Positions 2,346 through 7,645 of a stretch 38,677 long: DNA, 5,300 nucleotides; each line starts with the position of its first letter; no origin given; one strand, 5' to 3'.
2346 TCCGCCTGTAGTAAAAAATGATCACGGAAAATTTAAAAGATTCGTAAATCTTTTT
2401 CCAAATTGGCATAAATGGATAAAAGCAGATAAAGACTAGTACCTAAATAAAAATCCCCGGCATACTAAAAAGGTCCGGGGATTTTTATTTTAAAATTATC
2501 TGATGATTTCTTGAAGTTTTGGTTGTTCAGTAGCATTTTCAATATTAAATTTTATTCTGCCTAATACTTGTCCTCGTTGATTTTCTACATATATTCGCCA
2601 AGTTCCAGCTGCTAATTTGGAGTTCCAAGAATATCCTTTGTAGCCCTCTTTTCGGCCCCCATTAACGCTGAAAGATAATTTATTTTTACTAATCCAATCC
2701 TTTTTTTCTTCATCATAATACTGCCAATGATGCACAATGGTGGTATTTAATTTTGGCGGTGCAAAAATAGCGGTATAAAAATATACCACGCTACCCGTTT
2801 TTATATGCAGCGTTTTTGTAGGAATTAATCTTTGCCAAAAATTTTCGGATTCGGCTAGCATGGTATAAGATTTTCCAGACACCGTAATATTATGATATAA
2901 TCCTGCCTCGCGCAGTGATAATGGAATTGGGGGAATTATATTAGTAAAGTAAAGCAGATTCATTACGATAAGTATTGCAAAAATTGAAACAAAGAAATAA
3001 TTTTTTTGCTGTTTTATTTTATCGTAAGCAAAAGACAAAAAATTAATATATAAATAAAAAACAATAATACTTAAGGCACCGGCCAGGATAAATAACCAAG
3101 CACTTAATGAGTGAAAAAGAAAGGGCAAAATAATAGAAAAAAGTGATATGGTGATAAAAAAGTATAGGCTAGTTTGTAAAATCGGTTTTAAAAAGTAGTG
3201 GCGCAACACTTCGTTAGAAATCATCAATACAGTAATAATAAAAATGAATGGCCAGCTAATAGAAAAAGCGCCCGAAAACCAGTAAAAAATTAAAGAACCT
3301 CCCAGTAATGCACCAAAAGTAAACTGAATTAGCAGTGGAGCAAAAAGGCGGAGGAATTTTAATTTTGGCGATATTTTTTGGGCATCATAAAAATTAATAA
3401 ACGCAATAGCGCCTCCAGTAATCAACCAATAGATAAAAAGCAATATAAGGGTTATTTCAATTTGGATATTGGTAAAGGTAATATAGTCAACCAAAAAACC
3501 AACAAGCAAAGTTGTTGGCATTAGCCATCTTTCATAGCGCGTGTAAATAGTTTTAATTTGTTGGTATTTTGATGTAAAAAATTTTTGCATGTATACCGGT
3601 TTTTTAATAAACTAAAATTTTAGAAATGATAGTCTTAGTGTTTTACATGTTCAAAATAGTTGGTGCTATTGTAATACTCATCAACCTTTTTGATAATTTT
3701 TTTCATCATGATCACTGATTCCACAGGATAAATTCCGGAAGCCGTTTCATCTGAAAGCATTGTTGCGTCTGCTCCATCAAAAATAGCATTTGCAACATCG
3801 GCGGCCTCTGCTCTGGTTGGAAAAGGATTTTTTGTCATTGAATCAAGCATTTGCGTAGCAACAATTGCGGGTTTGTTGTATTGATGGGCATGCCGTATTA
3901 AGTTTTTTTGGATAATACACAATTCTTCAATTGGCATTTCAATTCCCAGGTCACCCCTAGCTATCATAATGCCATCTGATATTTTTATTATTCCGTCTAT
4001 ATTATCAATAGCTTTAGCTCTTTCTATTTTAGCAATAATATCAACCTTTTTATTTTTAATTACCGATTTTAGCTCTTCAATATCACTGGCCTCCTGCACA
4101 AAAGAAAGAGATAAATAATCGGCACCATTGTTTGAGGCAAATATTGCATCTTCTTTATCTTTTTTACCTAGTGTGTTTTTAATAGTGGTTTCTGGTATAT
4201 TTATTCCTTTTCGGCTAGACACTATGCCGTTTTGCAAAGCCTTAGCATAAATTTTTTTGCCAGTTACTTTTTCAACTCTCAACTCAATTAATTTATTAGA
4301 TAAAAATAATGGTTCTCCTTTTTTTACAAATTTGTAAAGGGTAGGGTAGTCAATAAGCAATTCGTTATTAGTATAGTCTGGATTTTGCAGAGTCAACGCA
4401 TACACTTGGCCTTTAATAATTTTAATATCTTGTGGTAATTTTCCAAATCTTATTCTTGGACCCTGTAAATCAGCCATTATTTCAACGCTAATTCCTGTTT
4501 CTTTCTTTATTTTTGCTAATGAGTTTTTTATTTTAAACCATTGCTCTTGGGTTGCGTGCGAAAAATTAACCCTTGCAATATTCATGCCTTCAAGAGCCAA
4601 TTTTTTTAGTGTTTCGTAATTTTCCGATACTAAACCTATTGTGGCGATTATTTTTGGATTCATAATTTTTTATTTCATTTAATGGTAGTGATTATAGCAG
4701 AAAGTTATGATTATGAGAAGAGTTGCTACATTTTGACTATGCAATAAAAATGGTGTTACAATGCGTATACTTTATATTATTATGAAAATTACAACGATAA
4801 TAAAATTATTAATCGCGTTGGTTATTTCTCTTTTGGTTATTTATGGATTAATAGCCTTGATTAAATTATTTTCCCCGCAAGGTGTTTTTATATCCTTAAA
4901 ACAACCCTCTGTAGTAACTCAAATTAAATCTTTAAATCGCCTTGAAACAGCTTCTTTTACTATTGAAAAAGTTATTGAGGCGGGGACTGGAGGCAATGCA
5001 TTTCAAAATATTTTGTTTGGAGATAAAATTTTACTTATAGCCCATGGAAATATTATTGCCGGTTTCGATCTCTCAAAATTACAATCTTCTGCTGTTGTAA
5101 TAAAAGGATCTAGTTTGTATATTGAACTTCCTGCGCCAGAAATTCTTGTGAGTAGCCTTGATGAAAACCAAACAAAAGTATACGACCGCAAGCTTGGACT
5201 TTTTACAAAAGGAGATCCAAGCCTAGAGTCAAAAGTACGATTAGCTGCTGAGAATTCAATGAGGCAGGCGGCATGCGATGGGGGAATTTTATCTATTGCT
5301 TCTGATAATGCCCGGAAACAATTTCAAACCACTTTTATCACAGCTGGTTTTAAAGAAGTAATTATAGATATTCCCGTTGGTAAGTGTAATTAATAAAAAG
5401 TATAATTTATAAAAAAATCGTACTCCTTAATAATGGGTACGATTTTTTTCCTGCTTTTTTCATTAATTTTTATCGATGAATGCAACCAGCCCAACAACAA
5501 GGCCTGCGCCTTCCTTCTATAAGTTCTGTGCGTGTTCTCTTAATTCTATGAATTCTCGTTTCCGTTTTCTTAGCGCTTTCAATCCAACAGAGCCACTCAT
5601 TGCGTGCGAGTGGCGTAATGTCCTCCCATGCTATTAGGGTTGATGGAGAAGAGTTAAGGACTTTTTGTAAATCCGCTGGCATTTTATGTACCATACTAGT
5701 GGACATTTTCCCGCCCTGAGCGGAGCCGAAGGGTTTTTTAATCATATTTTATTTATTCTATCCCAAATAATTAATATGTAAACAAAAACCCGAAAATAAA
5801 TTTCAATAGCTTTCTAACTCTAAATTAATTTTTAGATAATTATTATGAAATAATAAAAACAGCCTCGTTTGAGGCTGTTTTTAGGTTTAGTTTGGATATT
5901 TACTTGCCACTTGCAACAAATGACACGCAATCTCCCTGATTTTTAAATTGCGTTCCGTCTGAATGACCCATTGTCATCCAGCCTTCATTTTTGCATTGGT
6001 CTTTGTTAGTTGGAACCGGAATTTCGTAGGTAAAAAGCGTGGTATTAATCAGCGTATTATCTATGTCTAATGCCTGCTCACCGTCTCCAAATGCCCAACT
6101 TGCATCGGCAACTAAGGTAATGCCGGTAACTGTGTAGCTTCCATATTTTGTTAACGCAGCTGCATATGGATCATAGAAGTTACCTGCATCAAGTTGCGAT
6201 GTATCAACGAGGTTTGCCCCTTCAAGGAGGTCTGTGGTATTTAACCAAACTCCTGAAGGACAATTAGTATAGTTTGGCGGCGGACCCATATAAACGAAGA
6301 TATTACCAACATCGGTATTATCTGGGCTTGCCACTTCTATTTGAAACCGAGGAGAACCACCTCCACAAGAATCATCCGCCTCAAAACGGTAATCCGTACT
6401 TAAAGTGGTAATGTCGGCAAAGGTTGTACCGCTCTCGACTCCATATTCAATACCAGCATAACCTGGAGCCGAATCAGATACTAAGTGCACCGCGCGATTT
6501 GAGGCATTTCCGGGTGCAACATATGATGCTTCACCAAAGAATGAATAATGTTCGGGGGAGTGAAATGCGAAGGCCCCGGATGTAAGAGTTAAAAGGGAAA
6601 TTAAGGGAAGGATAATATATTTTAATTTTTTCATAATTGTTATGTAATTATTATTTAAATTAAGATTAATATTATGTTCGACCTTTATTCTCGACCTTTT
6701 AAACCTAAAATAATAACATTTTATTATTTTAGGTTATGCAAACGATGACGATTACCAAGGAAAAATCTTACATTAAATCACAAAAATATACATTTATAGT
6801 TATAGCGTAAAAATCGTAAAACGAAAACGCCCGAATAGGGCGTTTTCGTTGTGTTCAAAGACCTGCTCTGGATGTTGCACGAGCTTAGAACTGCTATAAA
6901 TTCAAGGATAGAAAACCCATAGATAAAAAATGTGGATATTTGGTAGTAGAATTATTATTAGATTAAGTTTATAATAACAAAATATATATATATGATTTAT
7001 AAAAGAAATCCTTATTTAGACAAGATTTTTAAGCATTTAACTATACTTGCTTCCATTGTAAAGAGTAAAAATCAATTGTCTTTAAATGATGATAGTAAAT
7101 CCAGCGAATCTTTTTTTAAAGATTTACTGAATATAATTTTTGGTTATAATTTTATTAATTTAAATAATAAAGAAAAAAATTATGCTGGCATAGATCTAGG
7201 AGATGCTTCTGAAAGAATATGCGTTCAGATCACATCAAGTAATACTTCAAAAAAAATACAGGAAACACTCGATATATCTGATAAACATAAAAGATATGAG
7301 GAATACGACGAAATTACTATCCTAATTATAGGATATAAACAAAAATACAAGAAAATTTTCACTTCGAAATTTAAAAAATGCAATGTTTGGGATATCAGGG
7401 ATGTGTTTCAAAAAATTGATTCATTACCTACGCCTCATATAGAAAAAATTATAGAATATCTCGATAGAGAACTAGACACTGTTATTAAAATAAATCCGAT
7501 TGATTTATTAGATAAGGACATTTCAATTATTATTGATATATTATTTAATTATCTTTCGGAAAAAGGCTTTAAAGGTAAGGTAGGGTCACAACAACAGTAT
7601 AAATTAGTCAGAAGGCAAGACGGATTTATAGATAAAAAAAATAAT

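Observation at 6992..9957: Three translationally coupled genes resembling an ABC-three-component (ABC-3C) conflict system with an unassignable effector half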

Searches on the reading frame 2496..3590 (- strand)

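Call 9: search_protein_families(library=pfam, proteins=[window:2496-3590:-], max_evalue=0.01)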
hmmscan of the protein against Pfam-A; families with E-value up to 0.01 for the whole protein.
window:2496-3590:- (364 aa): 1 family
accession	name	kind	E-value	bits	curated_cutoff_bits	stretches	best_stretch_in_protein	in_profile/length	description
PF11141.13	DUF2914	-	7.1e-11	42.1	23.6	1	283-350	2-62/62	Protein of unknown function (DUF2914)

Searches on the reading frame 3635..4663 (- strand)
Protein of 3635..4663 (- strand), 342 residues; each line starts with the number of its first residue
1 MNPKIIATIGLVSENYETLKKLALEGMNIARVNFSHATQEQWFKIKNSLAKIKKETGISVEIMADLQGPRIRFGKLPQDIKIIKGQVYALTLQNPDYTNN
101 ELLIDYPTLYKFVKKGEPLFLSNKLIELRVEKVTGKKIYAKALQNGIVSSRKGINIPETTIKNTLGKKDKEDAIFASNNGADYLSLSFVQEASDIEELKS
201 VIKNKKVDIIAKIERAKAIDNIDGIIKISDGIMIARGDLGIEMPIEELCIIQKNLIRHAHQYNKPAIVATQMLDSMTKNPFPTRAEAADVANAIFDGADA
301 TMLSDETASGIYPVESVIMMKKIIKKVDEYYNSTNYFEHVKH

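Call 9: search_protein_families(library=pfam, proteins=[window:3635-4663:-], max_evalue=0.01)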
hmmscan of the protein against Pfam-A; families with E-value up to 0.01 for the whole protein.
window:3635-4663:- (342 aa): 2 families
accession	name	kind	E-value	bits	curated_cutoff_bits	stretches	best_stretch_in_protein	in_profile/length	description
PF00224.27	PK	-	1.8e-97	326.8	30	1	3-317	4-328/328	Pyruvate kinase, barrel domain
PF03328.21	HpcH_HpaI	-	0.00094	19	25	1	171-235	79-150/221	HpcH/HpaI aldolase/citrate lyase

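Call 52: find_related_loci(query=window:3635-4663:-, collection=genome_contigs, flank=10000)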
Query window:3635-4663:- (342 aa) in genome_contigs; peptide patterns used: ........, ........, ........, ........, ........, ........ (x = any residue, [..] = any of these).
600 stretches matched a pattern, but none encodes a relative of the query by tblastn (E <= 1e-3).

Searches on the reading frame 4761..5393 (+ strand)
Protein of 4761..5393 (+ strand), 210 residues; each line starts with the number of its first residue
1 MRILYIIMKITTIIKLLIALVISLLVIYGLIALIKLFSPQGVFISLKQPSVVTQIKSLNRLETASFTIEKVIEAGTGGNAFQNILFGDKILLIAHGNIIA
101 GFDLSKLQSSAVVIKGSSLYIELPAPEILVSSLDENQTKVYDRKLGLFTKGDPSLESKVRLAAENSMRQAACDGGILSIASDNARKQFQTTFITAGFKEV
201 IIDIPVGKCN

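Call 9: search_protein_families(library=pfam, proteins=[window:4761-5393:+], max_evalue=0.01)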
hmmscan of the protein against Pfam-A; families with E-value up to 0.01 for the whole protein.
window:4761-5393:+ (210 aa): 1 family
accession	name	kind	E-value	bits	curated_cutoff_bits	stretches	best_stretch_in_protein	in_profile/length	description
PF14014.11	DUF4230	-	1.5e-30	106.7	27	1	53-202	1-148/148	Protein of unknown function (DUF4230)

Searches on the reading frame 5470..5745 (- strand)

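Call 9: search_protein_families(library=pfam, proteins=[window:5470-5745:-], max_evalue=0.01)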
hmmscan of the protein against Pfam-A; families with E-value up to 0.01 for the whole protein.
window:5470-5745:- (91 aa): 1 family
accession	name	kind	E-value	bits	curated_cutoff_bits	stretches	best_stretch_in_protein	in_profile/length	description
PF13376.11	OmdA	-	1.2e-15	57.7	25.6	1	21-76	3-58/60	Bacteriocin-protection, YdeI or OmpD-Associated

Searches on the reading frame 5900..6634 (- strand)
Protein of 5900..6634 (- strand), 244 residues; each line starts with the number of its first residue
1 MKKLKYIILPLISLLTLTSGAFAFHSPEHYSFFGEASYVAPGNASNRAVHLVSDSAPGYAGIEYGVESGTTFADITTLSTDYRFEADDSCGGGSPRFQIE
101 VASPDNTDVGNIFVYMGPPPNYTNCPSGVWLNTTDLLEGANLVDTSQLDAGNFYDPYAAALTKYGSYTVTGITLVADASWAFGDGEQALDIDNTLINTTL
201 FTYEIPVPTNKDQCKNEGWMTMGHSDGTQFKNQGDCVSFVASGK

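Call 9: search_protein_families(library=pfam, proteins=[window:5900-6634:-], max_evalue=0.01)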
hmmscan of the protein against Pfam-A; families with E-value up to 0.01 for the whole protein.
window:5900-6634:- (244 aa): 0 families

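Call 64: find_related_loci(query=window:5900-6634:-, collection=metagenome_contigs, flank=7000)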
Query window:5900-6634:- (244 aa) in metagenome_contigs; peptide patterns used: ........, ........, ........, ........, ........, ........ (x = any residue, [..] = any of these).
427 stretches matched a pattern; 4 encode a relative of the query (tblastn E <= 1e-3); 4 distinct loci.
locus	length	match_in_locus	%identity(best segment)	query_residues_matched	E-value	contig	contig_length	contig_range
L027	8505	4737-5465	77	1-244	1e-130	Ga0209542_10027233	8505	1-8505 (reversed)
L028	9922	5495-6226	66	2-243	4e-104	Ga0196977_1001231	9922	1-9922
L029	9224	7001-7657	39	1-236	6e-43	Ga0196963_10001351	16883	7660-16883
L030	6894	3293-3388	63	208-242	9e-10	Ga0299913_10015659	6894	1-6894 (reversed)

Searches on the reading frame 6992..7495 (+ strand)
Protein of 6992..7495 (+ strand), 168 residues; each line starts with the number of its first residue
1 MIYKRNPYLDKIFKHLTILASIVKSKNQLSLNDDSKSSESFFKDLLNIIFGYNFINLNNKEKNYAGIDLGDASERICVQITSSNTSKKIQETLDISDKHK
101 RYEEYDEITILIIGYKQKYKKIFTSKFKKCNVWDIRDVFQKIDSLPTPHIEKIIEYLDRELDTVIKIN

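Call 30: search_solved_structures(query=window:6992-7495:+, max_evalue=10, show_alignments=2)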
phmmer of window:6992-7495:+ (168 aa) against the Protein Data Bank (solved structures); distinct sequences matched with E-value up to 10: 2.
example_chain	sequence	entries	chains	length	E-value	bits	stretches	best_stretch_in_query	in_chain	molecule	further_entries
26bh_D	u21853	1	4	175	1.5e-11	47.7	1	5-119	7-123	the Mrr domain from Kordia jejudonensis Mrr-APAZ pAgo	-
7mie_A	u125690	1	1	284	0.032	17.4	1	9-82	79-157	PlzA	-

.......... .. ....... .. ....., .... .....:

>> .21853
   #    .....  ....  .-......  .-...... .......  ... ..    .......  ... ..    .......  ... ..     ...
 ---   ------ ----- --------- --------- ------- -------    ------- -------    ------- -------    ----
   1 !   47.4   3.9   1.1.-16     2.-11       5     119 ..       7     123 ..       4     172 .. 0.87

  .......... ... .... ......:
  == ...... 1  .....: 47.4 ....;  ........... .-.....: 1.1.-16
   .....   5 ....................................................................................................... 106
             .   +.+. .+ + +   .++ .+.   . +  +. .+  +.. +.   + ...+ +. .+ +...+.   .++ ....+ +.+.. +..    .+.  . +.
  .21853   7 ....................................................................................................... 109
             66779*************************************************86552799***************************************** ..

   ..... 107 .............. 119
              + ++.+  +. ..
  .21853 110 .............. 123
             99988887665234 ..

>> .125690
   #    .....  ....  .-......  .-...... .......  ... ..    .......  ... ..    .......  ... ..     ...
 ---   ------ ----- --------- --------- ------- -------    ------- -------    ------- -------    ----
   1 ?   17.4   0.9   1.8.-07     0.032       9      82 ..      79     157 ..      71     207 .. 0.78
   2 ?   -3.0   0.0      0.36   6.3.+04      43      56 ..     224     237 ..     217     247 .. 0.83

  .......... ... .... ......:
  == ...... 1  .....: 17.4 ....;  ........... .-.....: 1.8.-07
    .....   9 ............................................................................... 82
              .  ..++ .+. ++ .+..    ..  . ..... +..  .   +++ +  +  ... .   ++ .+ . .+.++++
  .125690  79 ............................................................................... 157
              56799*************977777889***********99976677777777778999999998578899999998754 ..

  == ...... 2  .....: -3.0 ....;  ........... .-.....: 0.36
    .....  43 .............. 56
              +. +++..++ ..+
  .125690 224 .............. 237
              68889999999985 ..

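Call 72: search_protein_families(library=pfam, proteins=[window:6992-7495:+], max_evalue=1)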
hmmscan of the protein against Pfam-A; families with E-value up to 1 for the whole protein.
window:6992-7495:+ (168 aa): 2 families
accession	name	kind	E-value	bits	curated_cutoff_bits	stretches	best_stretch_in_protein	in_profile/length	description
PF21941.2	SMEK_N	-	7e-37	126.8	27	1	12-142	2-139/140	SMEK domain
PF03726.19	PNPase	-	0.11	13.4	24.6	1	85-110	10-35/81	Polyribonucleotide nucleotidyltransferase, RNA binding domain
